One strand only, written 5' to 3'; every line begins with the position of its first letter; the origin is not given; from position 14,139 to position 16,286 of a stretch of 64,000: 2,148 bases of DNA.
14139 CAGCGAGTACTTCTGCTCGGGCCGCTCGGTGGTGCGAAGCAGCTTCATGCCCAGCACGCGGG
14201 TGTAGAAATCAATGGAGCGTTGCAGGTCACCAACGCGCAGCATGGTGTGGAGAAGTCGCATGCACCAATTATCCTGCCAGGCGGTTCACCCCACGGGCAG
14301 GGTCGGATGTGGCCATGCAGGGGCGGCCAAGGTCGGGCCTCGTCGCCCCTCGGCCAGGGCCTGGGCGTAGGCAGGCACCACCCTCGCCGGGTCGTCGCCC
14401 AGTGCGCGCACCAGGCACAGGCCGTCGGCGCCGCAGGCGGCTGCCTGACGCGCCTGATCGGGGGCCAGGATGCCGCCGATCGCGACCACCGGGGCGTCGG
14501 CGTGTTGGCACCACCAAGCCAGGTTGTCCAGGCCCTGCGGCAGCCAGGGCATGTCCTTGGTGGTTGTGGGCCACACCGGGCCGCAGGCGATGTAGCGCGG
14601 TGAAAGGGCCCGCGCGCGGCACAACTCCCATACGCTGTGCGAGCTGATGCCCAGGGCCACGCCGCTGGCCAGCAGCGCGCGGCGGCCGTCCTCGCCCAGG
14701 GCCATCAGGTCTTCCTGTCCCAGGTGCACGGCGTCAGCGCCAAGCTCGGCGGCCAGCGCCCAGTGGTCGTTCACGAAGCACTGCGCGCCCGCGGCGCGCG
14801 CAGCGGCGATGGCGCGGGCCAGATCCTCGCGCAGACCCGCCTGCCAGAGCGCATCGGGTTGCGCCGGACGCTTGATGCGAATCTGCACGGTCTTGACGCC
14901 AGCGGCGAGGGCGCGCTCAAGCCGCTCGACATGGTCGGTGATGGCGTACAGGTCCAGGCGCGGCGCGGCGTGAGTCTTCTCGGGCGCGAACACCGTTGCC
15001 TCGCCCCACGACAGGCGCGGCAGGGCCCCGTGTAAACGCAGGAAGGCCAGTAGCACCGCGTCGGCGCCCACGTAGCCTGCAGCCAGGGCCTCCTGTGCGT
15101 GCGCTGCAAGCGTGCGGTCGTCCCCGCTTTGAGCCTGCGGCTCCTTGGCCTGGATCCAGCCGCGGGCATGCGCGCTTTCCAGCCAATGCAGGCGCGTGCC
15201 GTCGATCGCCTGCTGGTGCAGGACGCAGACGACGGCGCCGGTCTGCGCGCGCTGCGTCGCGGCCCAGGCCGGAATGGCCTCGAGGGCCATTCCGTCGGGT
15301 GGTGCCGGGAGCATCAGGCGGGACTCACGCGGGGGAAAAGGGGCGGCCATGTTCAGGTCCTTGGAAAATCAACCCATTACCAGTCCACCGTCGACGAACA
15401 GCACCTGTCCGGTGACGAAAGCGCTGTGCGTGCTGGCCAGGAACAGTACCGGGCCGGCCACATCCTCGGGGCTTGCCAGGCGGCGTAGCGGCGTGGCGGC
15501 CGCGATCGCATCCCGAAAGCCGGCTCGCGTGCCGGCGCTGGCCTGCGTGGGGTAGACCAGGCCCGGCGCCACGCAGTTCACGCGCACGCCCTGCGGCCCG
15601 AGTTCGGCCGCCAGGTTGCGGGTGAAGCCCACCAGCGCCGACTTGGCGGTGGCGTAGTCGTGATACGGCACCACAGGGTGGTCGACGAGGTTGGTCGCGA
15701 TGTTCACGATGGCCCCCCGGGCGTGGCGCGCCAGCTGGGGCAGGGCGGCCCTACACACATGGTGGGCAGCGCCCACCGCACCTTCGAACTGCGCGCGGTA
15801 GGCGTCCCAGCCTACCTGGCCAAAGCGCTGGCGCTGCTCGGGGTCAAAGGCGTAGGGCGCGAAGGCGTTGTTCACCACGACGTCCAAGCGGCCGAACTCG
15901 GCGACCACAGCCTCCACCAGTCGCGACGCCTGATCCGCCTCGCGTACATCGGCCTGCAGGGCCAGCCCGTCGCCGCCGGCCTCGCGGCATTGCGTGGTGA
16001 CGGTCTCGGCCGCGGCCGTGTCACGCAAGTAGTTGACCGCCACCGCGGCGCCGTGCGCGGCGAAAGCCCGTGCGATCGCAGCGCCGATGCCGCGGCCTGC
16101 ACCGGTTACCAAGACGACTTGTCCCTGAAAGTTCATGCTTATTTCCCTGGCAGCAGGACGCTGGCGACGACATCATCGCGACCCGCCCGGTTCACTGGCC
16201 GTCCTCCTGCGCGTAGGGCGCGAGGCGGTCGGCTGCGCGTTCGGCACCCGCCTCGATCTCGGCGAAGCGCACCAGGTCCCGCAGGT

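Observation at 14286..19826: TPP-riboswitch-controlled operon thiD - luxE-like - luxC-like - SDR - thiE: candidate undescribed reductive thiamine-precursor salvage pathway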

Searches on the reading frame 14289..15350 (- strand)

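Call 3: search_protein_families(library=pfam, proteins=[window:14289-15350:-])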
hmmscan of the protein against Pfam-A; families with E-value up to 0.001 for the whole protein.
window:14289-15350:- (354 aa): 1 family
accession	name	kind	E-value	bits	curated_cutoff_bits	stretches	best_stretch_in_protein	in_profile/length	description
PF02581.23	TMP-TENI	-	3.1e-42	144.4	27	1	136-317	3-180/180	Thiamine monophosphate synthase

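Call 31: search_protein_families(library=ncbifam, proteins=[window:14289-15350:-])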
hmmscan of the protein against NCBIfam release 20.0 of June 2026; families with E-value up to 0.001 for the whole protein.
window:14289-15350:- (354 aa): 12 families
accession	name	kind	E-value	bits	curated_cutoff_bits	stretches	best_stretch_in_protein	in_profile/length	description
NF008933.0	PRK12290.1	equivalog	6.2e-47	160.4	516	1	128-331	207-411/438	thiamine phosphate synthase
NF002904.0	PRK03512.1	equivalog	1.6e-41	142.1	231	1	127-318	8-190/211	thiamine phosphate synthase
NF000734.0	PRK00043.1-5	equivalog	2.7e-41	141.5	252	1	134-321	6-186/201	thiamine phosphate synthase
TIGR00693.1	thiE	equivalog_domain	1.9e-36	125.2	145.1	1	138-318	14-185/197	thiamine phosphate synthase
NF002727.0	PRK02615.1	equivalog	9.8e-29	100.2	335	1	128-318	145-328/349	thiamine phosphate synthase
NF006530.0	PRK08999.1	equivalog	5e-23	81.6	245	1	139-317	146-312/315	Nudix family hydrolase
NF000740.0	PRK00043.3-4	equivalog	7e-18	64.9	202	1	139-330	19-208/218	thiamine phosphate synthase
NF000736.0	PRK00043.2-3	equivalog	1.1e-15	57.6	227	1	140-316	16-187/207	thiamine phosphate synthase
NF000741.0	PRK00043.3-5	equivalog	5.6e-13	49.1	350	1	141-332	22-214/217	thiamine phosphate synthase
NF000738.0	PRK00043.3-1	equivalog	1.1e-12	48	445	1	147-326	29-209/221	thiamine phosphate synthase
NF005819.0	PRK07695.1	equivalog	2.2e-07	30.8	251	1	229-317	94-180/205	thiazole tautomerase TenI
NF033901.1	L_lactate_LldD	exception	0.00024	20.2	550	0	275-318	235-277/377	FMN-dependent L-lactate dehydrogenase LldD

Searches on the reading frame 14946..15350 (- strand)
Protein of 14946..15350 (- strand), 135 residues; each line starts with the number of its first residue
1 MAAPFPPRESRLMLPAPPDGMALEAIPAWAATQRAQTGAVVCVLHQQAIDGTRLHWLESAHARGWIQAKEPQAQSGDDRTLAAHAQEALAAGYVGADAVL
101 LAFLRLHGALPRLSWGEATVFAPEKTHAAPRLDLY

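Call 47: search_protein_families(library=pfam, proteins=[window:14946-15350:-], max_evalue=1)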
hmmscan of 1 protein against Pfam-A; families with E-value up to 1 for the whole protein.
window:14946-15350:- (135 aa): 0 families

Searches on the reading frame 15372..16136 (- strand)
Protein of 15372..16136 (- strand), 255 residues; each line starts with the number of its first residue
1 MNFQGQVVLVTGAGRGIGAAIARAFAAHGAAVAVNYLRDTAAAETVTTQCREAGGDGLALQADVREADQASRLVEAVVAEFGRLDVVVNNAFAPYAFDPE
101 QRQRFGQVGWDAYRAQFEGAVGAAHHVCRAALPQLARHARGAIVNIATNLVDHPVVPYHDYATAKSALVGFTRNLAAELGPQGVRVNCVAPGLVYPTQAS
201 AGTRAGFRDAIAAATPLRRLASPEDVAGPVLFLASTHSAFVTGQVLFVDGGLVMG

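Call 3: search_protein_families(library=pfam, proteins=[window:15372-16136:-])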
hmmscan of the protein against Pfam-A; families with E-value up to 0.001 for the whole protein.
window:15372-16136:- (255 aa): 4 families
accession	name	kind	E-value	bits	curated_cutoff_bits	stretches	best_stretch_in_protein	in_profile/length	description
PF13561.12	adh_short_C2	-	1.1e-57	195.8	27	1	12-252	1-235/236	Enoyl-(Acyl carrier protein) reductase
PF00106.31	adh_short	-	3.3e-44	151.1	26.6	1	6-201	1-188/195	short chain dehydrogenase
PF23441.1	SDR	-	2.7e-06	27.4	27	1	7-252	9-255/258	SDR-like rossmann domain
PF08659.16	KR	-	4.2e-06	27.2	22.6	1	8-92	3-90/180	KR domain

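Call 31: search_protein_families(library=ncbifam, proteins=[window:15372-16136:-])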
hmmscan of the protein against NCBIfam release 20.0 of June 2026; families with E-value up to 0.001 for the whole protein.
window:15372-16136:- (255 aa): 231 families (the best 25 are shown)
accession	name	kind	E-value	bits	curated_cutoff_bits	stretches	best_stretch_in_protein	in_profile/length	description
NF006393.0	PRK08642.1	equivalog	1.6e-85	286.7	292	1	2-254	3-253/254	3-oxoacyl-ACP reductase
NF005559.1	PRK07231.1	subfamily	6.9e-59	199.3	215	1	3-253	2-248/249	glucose 1-dehydrogenase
NF009466.0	PRK12826.1-2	subfamily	1.7e-54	184.9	222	1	5-254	3-246/248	3-oxoacyl-ACP reductase FabG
NF005909.0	PRK07890.1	subfamily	7.2e-53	179.5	258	1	2-252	4-257/260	short chain dehydrogenase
NF004198.0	PRK05653.1-3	equivalog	1.6e-51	175.2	296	1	3-254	5-248/248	3-oxoacyl-ACP reductase FabG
NF009468.0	PRK12826.1-4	equivalog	4.4e-51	174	318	1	2-253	4-248/256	SDR family oxidoreductase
NF005853.0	PRK07774.1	equivalog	3.1e-50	170.9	303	1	2-254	3-248/250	SDR family oxidoreductase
NF052558.1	MBtsdlDhBudC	equivalog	7e-50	169.9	270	1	3-252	1-241/250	meso-2,3-butanediol dehydrogenase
NF006598.0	PRK09135.1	equivalog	9.5e-50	169.5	288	1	4-251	5-244/249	pteridine reductase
NF004791.0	PRK06138.1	equivalog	9.8e-50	169.2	312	1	1-253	1-250/252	SDR family oxidoreductase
TIGR01830.1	3oxo_ACP_reduc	equivalog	1.2e-49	169.2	297.75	1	8-253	1-239/239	3-oxoacyl-[acyl-carrier-protein] reductase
NF006070.0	PRK08213.1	subfamily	2.1e-48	165.1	279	1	2-252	9-256/259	gluconate 5-dehydrogenase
NF004197.0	PRK05653.1-1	equivalog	2.7e-48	164.8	332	1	2-254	4-248/249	3-oxoacyl-ACP reductase FabG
NF005873.0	PRK07814.1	equivalog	4.7e-48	163.9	346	1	3-253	8-252/263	SDR family oxidoreductase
NF005681.0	PRK07478.1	subfamily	5.2e-48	163.6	267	1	2-252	3-249/254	SDR family oxidoreductase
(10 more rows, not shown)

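Call 50: search_protein_representatives(protein=window:15372-16136:-)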
Query: 255 residues. Proteins with E-value up to 0.001 (for the whole library): 240694; up to 1e-10: 77286; up to 1e-30: 1938. The best 150 are listed.
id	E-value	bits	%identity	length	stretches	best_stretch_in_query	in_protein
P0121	3.6e-111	386.6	73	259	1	1-254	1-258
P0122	1.2e-100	352.2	63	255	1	1-254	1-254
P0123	1.6e-75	269.9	49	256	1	3-254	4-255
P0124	6.5e-70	251.5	49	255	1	3-254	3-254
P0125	2.3e-62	226.8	49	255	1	1-254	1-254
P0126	9.7e-58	211.7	56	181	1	1-180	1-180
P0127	1.5e-56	207.8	56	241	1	1-183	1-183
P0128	6.3e-56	205.8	34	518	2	6-255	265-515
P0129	7.2e-56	205.6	43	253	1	2-254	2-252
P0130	4.6e-53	196.4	34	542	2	3-252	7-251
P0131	5.2e-53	196.2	44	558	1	1-251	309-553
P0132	1.4e-51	191.5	36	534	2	6-252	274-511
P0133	1.4e-51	191.5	46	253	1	3-254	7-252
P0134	2.4e-51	190.8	43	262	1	4-254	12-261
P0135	3.7e-51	190.1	35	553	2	4-253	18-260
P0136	6.8e-51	189.3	45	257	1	3-252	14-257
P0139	6.7e-50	186.0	43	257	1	3-254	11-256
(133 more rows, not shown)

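Call 51: list_cluster_members(proteins=[P0121, P0122, P0123, P0124, P0125, P0129, P0133, P0134, P0136, P0139])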
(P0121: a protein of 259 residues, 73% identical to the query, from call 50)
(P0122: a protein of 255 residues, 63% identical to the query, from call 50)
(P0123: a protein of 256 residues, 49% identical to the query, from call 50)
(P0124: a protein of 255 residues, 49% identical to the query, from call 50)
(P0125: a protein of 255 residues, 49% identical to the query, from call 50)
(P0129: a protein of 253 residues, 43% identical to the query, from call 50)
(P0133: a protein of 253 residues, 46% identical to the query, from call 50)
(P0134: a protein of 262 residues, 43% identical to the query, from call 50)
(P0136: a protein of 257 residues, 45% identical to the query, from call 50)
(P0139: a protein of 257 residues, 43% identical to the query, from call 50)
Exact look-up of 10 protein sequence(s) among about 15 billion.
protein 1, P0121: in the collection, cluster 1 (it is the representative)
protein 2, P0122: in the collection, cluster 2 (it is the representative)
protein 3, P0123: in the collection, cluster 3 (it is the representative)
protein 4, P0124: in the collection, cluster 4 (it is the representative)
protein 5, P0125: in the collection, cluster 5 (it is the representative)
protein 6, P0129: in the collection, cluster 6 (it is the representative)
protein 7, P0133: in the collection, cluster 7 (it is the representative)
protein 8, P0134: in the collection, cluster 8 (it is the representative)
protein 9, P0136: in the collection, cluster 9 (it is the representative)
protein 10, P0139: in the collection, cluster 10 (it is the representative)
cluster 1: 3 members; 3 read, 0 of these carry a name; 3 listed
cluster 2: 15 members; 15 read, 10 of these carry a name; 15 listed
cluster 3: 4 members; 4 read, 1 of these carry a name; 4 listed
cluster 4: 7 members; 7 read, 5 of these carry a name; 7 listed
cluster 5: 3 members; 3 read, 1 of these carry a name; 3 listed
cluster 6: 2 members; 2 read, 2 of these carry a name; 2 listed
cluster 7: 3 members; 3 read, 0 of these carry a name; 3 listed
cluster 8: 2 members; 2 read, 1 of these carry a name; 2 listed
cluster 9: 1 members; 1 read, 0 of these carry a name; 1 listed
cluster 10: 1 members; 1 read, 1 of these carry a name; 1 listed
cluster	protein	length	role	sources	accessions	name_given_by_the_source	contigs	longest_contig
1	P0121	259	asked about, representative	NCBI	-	-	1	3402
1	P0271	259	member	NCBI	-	-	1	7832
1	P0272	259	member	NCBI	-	-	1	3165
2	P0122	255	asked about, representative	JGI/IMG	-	3-oxoacyl-[acyl-carrier protein] reductase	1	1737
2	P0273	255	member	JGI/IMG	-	3-oxoacyl-[acyl-carrier protein] reductase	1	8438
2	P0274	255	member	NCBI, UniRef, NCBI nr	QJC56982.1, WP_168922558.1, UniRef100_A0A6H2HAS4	3-oxoacyl-[acyl-carrier-protein] reductase FabG [Polaromonas vacuolata] | 3-oxoacyl-[acyl-carrier-protein] reductase FabG n=1 Tax=Polaromonas vacuolata TaxID=37448 ... | SDR family oxidoreductase [Polaromonas vacuolata]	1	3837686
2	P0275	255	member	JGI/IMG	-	3-oxoacyl-[acyl-carrier protein] reductase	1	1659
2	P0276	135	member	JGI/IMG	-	3-oxoacyl-[acyl-carrier protein] reductase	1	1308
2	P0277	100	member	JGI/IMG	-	3-oxoacyl-[acyl-carrier protein] reductase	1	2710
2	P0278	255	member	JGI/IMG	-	3-oxoacyl-[acyl-carrier protein] reductase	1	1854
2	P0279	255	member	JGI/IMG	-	3-oxoacyl-[acyl-carrier protein] reductase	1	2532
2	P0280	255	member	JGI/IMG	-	3-oxoacyl-[acyl-carrier protein] reductase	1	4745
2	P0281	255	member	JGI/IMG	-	3-oxoacyl-[acyl-carrier protein] reductase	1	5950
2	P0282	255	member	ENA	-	-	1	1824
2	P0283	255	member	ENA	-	-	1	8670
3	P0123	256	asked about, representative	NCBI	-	-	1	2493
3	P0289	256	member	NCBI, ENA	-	-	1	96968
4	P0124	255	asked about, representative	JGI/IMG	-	3-oxoacyl-[acyl-carrier protein] reductase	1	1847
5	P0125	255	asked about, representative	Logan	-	-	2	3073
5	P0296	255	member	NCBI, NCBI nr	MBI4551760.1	MAG: SDR family oxidoreductase [Candidatus Latescibacteria bacterium] | SDR family oxidoreductase [Candidatus Latescibacterota bacterium]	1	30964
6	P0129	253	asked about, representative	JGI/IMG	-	3-oxoacyl-[acyl-carrier protein] reductase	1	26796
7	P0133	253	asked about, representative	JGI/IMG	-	-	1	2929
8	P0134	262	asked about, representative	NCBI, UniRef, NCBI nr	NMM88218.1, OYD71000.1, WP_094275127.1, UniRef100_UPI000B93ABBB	3-oxoacyl-ACP reductase [Rhodococcus sp. SRB_17] | 3-oxoacyl-ACP reductase n=1 Tax=Rhodococcus sp. OK302 TaxID=1882769 RepID=UPI000B93ABBB | 3-oxoacyl-ACP reductase [Rhodococcus sp. OK302]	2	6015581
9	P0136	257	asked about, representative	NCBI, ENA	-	-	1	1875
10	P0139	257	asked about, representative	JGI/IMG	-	3-oxoacyl-[acyl-carrier protein] reductase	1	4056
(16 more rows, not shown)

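Call 52: find_encoding_contigs(protein=P0289, flank=8000, max_places=2)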
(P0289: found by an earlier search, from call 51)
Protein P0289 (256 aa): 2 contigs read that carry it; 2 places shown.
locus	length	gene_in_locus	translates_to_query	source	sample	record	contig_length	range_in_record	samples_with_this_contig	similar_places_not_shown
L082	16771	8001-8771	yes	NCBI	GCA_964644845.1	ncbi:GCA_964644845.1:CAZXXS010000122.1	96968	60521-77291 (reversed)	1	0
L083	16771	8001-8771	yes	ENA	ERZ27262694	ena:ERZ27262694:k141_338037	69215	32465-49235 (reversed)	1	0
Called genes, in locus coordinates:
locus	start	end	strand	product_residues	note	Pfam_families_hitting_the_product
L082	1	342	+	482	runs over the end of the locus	PF00691:OmpA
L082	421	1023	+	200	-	PF02677:QueH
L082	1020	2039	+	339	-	PF04055:Radical_SAM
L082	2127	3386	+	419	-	PF02463:SMC_N, PF11398:DUF2813 (faint), PF13175:AAA_15, PF13476:AAA_23 (faint), PF13555:AAA_29 (weak), PF13304:AAA_21, PF13175:AAA_15 (weak)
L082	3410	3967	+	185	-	-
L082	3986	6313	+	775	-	PF00270:DEAD, PF04851:ResIII (weak), PF00271:Helicase_C, PF22982:WHD_HRQ1, PF09369:MZB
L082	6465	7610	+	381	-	PF13482:RNase_H_2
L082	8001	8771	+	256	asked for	PF00106:adh_short, PF08659:KR, PF13561:adh_short_C2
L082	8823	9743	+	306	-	PF00251:Glyco_hydro_32N (faint), PF22847:Glyco_hydro_43_rel (faint)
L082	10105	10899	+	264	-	PF08543:Phos_pyr_kin, PF00294:PfkB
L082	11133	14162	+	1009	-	-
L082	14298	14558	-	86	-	PF20114:DUF6504 (weak)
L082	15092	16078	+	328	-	PF01510:Amidase_2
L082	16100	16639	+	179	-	-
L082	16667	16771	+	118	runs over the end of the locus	-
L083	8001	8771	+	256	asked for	PF00106:adh_short, PF08659:KR, PF13561:adh_short_C2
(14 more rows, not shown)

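Call 53: find_encoding_contigs(protein=P0134, flank=8000, max_places=2)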
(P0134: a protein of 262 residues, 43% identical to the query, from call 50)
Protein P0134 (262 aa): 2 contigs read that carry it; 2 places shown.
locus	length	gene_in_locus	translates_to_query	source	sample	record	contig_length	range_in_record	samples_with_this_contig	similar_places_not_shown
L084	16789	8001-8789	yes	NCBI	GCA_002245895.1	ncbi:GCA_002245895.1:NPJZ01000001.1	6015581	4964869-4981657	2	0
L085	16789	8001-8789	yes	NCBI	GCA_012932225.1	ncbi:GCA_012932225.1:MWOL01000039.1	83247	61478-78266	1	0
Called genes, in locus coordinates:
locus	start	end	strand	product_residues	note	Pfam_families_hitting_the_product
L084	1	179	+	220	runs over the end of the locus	PF00392:GntR, PF07729:FCD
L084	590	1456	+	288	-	PF01557:FAA_hydrolase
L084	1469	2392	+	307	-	PF00903:Glyoxalase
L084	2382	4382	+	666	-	PF16177:ACAS_N, PF00501:AMP-binding, PF13193:AMP-binding_C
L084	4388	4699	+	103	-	PF07110:EthD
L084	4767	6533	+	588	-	PF01494:FAD_binding_3, PF07992:Pyr_redox_2 (weak), PF21274:Rng_hyd_C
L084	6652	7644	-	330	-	PF11583:AurF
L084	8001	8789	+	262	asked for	PF00106:adh_short, PF01370:Epimerase (weak), PF08659:KR, PF13561:adh_short_C2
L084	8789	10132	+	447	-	PF00296:Bac_luciferase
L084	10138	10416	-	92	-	-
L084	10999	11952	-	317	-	PF00126:HTH_1, PF03466:LysR_substrate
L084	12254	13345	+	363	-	PF02515:CoA_transf_3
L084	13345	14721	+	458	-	PF02515:CoA_transf_3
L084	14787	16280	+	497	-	PF00171:Aldedh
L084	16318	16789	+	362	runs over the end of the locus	PF08240:ADH_N, PF00107:ADH_zinc_N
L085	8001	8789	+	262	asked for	PF00106:adh_short, PF01370:Epimerase (weak), PF08659:KR, PF13561:adh_short_C2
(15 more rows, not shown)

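Call 55: find_encoding_contigs(protein=P0296, flank=8000, max_places=1)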
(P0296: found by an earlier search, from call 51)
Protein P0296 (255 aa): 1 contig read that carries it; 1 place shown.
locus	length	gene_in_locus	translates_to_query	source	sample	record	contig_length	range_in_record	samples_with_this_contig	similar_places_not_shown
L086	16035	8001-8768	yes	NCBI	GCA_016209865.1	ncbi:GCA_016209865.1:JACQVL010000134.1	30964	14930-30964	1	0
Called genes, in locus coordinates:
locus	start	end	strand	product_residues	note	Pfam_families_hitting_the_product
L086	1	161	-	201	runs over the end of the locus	PF06130:PTAC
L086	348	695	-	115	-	PF02452:PemK_toxin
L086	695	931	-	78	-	-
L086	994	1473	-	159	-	PF00069:Pkinase, PF07714:PK_Tyr_Ser-Thr (weak)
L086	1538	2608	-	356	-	PF14486:DUF4432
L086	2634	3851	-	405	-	PF00871:Acetate_kinase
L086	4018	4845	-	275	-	PF00596:Aldolase_II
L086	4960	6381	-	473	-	PF12390:Se-cys_synth_N, PF03841:SelA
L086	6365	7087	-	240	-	PF01983:CofC, PF09837:DUF2064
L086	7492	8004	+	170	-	-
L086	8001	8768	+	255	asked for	PF00106:adh_short, PF01370:Epimerase (weak), PF08659:KR, PF13561:adh_short_C2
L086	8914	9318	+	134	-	PF00903:Glyoxalase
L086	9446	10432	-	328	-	PF02608:Bmp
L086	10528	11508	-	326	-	PF01368:DHH, PF02272:DHHA1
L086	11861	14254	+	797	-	-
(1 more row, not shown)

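Call 56: find_encoding_contigs(protein=P0129, flank=8000, max_places=1)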
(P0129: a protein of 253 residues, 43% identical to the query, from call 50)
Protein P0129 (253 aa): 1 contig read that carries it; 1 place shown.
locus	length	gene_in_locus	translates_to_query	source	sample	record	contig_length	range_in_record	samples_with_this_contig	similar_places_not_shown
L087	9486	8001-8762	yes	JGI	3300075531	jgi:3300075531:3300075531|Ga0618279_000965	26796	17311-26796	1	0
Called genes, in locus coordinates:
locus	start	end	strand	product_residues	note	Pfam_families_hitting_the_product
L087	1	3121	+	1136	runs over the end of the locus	PF18857:LPD38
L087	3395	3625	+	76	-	-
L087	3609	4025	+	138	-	-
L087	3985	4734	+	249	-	-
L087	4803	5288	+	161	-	-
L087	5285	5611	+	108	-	-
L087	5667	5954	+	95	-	-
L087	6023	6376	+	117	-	PF09643:YopX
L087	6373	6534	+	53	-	-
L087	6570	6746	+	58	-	-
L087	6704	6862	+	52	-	-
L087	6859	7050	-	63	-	-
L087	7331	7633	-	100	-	PF13439:Glyco_transf_4, PF13579:Glyco_trans_4_4 (weak)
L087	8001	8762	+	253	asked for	PF00106:adh_short, PF08659:KR, PF13561:adh_short_C2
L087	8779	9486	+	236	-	?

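Call 57: search_protein_families(library=ncbifam, proteins=[P0134, P0289, P0296, P0129, P0274], max_evalue=1e-55)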
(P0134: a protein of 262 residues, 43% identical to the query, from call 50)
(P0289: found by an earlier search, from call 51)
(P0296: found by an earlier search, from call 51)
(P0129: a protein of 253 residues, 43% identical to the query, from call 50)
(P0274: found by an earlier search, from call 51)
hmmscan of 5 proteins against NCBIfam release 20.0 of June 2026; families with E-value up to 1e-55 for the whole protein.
P0134 (262 aa): 1 family
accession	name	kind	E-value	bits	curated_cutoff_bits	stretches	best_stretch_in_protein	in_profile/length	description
NF006393.0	PRK08642.1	equivalog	6.7e-131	435.3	292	1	9-262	2-254/254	3-oxoacyl-ACP reductase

P0289 (256 aa): 7 families
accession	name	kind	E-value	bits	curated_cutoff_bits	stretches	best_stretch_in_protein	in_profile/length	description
NF006393.0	PRK08642.1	equivalog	9.4e-101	336.5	292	1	4-255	4-253/254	3-oxoacyl-ACP reductase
NF005559.1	PRK07231.1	subfamily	4.9e-61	206.4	215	1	4-254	2-248/249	glucose 1-dehydrogenase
NF004198.0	PRK05653.1-3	equivalog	2.4e-60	204.1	296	1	3-255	4-248/248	3-oxoacyl-ACP reductase FabG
TIGR01830.1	3oxo_ACP_reduc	equivalog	1e-58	198.9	297.75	1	9-253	1-238/239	3-oxoacyl-[acyl-carrier-protein] reductase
NF005853.0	PRK07774.1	equivalog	5.2e-58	196.4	303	1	2-255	2-248/250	SDR family oxidoreductase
NF009466.0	PRK12826.1-2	subfamily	1e-56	192.2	222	1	7-255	4-246/248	3-oxoacyl-ACP reductase FabG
NF004197.0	PRK05653.1-1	equivalog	1.2e-56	192.2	332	1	3-255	4-248/249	3-oxoacyl-ACP reductase FabG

P0296 (255 aa): 3 families
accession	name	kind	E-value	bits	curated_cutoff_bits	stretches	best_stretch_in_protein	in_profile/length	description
NF006393.0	PRK08642.1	equivalog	8.6e-79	264.6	292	1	2-254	3-253/254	3-oxoacyl-ACP reductase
NF005559.1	PRK07231.1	subfamily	4.2e-60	203.3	215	1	3-253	2-248/249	glucose 1-dehydrogenase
NF009466.0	PRK12826.1-2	subfamily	7.9e-59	199.1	222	1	5-254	3-246/248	3-oxoacyl-ACP reductase FabG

P0129 (253 aa): 1 family
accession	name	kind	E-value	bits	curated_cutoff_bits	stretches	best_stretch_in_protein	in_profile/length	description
NF006393.0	PRK08642.1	equivalog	1.5e-126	421.1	292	1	1-253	2-254/254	3-oxoacyl-ACP reductase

P0274 (255 aa): 3 families
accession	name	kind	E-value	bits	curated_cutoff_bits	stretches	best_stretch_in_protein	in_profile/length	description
NF006393.0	PRK08642.1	equivalog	8e-86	287.6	292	1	1-254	2-253/254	3-oxoacyl-ACP reductase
NF005559.1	PRK07231.1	subfamily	3.8e-59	200.2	215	1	3-253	2-248/249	glucose 1-dehydrogenase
NF009466.0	PRK12826.1-2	subfamily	8.6e-57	192.4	222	1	5-254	3-246/248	3-oxoacyl-ACP reductase FabG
